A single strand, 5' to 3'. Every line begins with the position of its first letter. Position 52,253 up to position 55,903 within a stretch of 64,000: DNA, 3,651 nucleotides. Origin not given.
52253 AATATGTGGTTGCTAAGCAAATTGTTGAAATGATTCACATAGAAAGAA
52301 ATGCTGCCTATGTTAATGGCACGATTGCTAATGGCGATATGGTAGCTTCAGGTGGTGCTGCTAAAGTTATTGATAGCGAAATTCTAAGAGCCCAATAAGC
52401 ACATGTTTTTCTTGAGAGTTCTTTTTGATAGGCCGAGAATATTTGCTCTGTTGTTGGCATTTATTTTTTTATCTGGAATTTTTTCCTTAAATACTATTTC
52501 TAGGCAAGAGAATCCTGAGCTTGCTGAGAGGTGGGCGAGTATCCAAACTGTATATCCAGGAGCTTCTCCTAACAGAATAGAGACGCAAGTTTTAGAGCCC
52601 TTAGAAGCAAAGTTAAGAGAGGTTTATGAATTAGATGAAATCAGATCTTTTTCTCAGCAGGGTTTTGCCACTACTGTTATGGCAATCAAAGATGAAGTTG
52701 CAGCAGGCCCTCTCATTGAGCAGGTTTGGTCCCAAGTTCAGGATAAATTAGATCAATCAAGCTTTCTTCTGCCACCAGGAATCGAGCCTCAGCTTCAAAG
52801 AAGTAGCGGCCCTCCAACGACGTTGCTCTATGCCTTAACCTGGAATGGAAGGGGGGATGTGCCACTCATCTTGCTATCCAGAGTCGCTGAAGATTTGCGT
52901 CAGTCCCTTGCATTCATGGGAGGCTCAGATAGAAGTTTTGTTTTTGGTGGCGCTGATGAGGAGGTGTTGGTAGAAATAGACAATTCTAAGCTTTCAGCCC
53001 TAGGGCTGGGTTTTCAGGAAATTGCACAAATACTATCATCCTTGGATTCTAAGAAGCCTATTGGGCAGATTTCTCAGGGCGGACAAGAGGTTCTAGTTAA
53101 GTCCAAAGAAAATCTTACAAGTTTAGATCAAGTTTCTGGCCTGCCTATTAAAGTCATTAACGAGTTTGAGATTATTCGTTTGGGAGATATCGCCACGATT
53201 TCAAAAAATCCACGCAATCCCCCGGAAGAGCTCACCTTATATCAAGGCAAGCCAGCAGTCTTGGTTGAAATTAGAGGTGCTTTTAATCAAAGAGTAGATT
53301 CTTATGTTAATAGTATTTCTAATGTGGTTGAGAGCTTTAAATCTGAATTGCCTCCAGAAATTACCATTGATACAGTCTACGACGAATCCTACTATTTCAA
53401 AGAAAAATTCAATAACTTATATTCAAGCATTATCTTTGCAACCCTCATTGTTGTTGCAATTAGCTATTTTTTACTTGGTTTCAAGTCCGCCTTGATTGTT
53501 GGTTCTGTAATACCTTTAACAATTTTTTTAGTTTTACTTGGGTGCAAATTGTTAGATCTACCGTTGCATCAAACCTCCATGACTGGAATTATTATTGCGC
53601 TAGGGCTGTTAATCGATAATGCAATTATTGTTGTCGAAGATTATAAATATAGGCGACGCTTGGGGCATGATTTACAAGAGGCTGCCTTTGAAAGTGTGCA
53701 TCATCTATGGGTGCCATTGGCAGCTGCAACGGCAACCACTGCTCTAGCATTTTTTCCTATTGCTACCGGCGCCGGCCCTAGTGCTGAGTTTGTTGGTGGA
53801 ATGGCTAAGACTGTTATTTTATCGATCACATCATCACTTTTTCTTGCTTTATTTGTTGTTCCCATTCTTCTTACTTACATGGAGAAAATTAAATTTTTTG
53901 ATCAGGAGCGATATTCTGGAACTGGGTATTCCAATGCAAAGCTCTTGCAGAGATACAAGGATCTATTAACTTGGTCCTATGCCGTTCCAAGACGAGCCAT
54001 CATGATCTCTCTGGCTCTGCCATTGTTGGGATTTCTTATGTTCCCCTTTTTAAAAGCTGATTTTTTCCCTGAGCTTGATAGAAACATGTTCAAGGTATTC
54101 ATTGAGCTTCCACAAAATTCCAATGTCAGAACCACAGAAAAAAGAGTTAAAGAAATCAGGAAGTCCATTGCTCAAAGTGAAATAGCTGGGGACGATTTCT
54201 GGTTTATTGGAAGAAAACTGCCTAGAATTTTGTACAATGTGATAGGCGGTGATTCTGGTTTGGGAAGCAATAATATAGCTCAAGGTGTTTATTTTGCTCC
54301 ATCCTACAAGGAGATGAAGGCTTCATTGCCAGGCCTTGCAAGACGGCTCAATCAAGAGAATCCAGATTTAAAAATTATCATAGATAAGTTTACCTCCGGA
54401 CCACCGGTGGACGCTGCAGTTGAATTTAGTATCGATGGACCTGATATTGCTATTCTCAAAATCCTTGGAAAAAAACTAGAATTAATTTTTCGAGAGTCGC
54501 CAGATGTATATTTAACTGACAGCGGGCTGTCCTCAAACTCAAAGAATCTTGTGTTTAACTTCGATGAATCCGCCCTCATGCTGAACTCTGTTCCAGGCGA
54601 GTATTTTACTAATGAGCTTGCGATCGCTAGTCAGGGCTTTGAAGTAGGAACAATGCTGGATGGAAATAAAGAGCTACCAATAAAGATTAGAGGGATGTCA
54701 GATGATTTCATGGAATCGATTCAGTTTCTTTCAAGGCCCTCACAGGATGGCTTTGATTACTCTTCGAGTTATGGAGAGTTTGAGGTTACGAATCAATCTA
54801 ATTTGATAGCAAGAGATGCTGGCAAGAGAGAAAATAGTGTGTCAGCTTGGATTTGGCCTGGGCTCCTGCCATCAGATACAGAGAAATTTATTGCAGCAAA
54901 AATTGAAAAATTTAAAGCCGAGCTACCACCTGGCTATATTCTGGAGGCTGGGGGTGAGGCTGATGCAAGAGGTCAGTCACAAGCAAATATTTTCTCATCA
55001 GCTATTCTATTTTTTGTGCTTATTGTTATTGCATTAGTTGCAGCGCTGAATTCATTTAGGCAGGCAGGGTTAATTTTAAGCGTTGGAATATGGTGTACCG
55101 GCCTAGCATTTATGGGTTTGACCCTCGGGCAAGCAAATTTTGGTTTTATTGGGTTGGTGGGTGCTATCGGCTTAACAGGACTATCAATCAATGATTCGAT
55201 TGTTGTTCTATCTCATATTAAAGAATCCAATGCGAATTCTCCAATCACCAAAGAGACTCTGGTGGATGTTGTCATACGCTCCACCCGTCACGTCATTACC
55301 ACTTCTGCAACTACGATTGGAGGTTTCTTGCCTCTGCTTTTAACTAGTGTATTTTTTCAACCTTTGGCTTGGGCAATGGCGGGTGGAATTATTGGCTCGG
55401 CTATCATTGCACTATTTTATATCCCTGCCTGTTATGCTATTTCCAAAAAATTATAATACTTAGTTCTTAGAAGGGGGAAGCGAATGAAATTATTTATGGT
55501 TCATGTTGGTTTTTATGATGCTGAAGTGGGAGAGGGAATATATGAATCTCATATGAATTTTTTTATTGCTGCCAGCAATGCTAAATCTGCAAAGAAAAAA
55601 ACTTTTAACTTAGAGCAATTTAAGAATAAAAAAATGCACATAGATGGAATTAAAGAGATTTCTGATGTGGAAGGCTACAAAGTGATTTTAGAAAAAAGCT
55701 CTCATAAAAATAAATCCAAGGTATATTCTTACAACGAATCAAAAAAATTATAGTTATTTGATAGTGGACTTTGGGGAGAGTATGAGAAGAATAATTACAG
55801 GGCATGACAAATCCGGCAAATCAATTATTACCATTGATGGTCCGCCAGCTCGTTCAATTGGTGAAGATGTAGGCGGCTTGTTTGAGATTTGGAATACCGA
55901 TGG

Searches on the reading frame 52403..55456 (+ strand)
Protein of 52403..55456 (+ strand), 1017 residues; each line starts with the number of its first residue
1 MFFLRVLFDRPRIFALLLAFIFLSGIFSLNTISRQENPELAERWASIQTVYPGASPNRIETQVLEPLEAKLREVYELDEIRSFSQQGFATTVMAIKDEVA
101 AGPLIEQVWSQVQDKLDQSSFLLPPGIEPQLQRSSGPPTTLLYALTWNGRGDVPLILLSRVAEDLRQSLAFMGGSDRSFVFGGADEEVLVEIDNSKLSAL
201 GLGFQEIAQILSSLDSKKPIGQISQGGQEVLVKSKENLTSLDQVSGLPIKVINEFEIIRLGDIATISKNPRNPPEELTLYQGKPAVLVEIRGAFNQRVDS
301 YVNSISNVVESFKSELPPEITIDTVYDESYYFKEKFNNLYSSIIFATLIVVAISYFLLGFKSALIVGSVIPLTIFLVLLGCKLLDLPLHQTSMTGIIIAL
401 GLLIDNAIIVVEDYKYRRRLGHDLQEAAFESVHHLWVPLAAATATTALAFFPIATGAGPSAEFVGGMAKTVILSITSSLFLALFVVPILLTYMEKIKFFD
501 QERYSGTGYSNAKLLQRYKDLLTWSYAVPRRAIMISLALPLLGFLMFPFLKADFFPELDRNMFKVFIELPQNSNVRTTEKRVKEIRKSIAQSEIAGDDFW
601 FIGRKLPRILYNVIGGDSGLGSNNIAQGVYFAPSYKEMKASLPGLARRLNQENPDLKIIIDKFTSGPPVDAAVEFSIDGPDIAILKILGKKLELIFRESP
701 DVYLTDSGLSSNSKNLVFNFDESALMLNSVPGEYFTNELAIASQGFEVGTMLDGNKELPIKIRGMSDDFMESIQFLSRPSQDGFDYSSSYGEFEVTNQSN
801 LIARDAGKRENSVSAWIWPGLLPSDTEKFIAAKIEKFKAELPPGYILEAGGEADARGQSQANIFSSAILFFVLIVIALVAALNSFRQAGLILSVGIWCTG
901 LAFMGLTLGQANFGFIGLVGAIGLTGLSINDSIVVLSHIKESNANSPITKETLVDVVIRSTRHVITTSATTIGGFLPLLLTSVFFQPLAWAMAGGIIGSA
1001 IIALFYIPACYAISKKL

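Call 6: search_protein_families(library=ncbifam, proteins=[window:52403-55456:+])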
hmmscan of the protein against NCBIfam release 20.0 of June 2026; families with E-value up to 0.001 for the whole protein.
window:52403-55456:+ (1017 aa): 25 families
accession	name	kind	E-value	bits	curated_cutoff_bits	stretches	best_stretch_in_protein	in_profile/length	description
NF033617.1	RND_permease_2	subfamily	1.7e-81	274.6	1250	1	8-1013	5-1006/1009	multidrug efflux RND transporter permease subunit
TIGR00914.1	2A0601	subfamily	2e-67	227.8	701.45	2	13-574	14-583/1051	CusA/CzcA family heavy metal efflux RND transporter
NF000282.2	RND_permease_1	subfamily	5.8e-62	209.9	1250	2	7-599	4-607/1029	multidrug efflux RND transporter permease subunit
TIGR00915.1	2A0602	subfamily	8.7e-50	169.6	940.35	2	7-593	5-602/1050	efflux RND transporter permease subunit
NF007905.0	PRK10614.1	equivalog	2.1e-45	154.8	1774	2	1-591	1-588/1025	multidrug efflux RND transporter permease subunit MdtC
NF007133.0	PRK09579.1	equivalog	3.4e-44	150.7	1763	2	3-580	3-575/1017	multidrug efflux RND transporter permease subunit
NF007131.0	PRK09577.1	equivalog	5.2e-37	127.1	1768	2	5-594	3-600/1045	multidrug efflux RND transporter permease subunit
NF007842.1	PRK10555.1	equivalog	9.6e-35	119.7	1854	1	7-589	5-597/1036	multidrug efflux RND transporter permease AcrD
NF007798.0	PRK10503.1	equivalog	2.5e-34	118.1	1584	1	7-591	16-598/1040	MdtB/MuxB family multidrug efflux RND transporter permease subunit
NF011706.2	PRK15127.1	equivalog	1.2e-27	96.3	2150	1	7-588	5-597/1049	multidrug efflux RND transporter permease subunit AcrB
NF000037.1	RND_perm_OqxB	exception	3.2e-26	91.4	2200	1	1-493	1-498/1050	multidrug efflux RND transporter permease subunit OqxB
TIGR00921.1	2A067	subfamily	1.6e-13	49.6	351.9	1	288-538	141-398/733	hydrophobe/amphiphile efflux-3 (HAE3) family transporter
NF009581.0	PRK13024.1-1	equivalog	2e-09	36.1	1058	1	339-508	256-426/752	protein translocase subunit SecDF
NF009584.0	PRK13024.1-4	equivalog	3.8e-09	35.5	1171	1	288-502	211-421/759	protein translocase subunit SecDF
NF009540.0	PRK12911.1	equivalog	6e-08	30.5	1878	1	316-495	889-1064/1403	bifunctional preprotein translocase subunit SecD/SecF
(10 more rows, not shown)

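Call 7: search_protein_families(library=pfam, proteins=[window:52403-55456:+])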
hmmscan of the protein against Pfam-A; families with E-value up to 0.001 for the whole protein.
window:52403-55456:+ (1017 aa): 2 families
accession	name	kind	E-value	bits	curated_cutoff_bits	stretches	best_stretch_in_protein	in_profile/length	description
PF00873.25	ACR_tran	-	1.9e-107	360.7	28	1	11-1013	8-1019/1021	AcrB/AcrD/AcrF family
PF03176.21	MMPL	-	9.3e-07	28.5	20.5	1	377-503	188-312/333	MMPL family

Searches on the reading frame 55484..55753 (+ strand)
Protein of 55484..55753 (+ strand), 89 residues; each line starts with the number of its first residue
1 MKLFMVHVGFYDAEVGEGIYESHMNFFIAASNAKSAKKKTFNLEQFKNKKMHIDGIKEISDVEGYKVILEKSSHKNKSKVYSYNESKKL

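Call 7: search_protein_families(library=pfam, proteins=[window:55484-55753:+])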
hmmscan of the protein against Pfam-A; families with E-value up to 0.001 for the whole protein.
window:55484-55753:+ (89 aa): 1 family
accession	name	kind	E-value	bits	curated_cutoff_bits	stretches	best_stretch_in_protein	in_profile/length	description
PF07566.17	DUF1543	-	6.1e-05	23.2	22.9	1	21-68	4-51/52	Domain of Unknown Function (DUF1543)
